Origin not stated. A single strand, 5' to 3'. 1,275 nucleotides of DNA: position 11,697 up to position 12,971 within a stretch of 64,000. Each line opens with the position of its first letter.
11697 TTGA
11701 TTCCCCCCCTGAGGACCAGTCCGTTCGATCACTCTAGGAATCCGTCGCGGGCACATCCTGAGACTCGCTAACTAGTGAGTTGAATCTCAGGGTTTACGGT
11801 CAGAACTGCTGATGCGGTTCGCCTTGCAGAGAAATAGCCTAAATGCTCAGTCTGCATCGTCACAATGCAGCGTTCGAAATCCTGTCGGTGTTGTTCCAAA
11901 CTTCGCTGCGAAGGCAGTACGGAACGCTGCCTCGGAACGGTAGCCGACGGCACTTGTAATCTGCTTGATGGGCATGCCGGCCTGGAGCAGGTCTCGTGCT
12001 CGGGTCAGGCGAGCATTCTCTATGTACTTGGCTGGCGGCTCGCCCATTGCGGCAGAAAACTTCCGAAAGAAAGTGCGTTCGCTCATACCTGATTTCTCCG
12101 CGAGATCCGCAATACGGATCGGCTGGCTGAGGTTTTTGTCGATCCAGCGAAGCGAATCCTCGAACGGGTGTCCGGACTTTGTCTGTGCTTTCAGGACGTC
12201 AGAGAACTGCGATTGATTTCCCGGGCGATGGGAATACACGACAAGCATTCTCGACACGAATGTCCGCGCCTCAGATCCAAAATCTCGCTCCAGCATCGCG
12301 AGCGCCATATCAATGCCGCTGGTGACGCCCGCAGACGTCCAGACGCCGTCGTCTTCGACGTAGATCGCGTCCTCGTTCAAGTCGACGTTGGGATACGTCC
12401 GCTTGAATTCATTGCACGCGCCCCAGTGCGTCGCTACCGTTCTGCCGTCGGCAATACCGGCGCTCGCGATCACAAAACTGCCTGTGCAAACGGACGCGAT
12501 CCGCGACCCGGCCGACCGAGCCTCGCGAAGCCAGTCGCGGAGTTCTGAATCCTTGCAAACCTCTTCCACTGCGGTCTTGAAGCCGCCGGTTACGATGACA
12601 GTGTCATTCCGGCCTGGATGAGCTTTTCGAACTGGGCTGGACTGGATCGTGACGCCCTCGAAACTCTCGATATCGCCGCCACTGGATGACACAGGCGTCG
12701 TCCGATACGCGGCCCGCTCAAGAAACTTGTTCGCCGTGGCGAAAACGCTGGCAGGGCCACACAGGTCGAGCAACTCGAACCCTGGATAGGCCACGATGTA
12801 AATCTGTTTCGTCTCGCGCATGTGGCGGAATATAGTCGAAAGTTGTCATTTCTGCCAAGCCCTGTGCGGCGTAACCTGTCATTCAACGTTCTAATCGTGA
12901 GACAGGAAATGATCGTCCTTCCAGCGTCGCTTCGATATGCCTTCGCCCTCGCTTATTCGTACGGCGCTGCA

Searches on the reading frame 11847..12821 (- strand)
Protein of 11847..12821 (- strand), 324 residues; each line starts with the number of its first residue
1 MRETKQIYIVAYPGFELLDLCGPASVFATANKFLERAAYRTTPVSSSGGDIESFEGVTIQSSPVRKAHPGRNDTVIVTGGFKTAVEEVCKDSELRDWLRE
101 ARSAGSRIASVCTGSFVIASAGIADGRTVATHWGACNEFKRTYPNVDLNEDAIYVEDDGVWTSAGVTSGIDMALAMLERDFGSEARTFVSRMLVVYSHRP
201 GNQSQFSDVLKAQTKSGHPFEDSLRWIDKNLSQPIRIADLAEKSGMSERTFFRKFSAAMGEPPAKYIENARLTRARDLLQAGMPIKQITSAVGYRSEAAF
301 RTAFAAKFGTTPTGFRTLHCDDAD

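Call 96: search_protein_families(library=pfam, proteins=[window:11847-12821:-], max_evalue=10)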
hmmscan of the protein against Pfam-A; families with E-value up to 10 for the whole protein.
window:11847-12821:- (324 aa): 9 families
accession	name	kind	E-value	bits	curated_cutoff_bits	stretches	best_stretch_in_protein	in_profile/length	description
PF12833.13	HTH_18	-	1e-21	77.4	33.6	1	240-316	1-78/80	Helix-turn-helix domain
PF01965.30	DJ-1_PfpI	-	4.7e-21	75.7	26.6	1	5-178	1-164/165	DJ-1/PfpI family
PF00165.29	HTH_AraC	-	2.5e-13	50.2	26.6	2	227-267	1-41/42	Bacterial regulatory helix-turn-helix proteins, AraC family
PF02796.21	HTH_7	-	0.00031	21.3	23.8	2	265-290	5-29/45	Helix-turn-helix domain of resolvase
PF04760.21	IF2_N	-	0.047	13.9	25.3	1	234-261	3-29/53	Translation initiation factor IF-2, N-terminal region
PF07685.20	GATase_3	-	0.047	13.7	27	1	57-116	25-86/196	CobB/CobQ-like glutamine amidotransferase domain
PF08599.15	Nbs1_C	-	0.048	14.2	25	1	66-104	9-47/64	DNA damage repair protein Nbs1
PF00440.29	TetR_N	-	0.15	12.3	24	1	237-256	19-38/47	Bacterial regulatory proteins, tetR family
PF03575.23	Peptidase_S51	-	0.19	11.8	23.9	1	58-125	67-136/206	Peptidase family S51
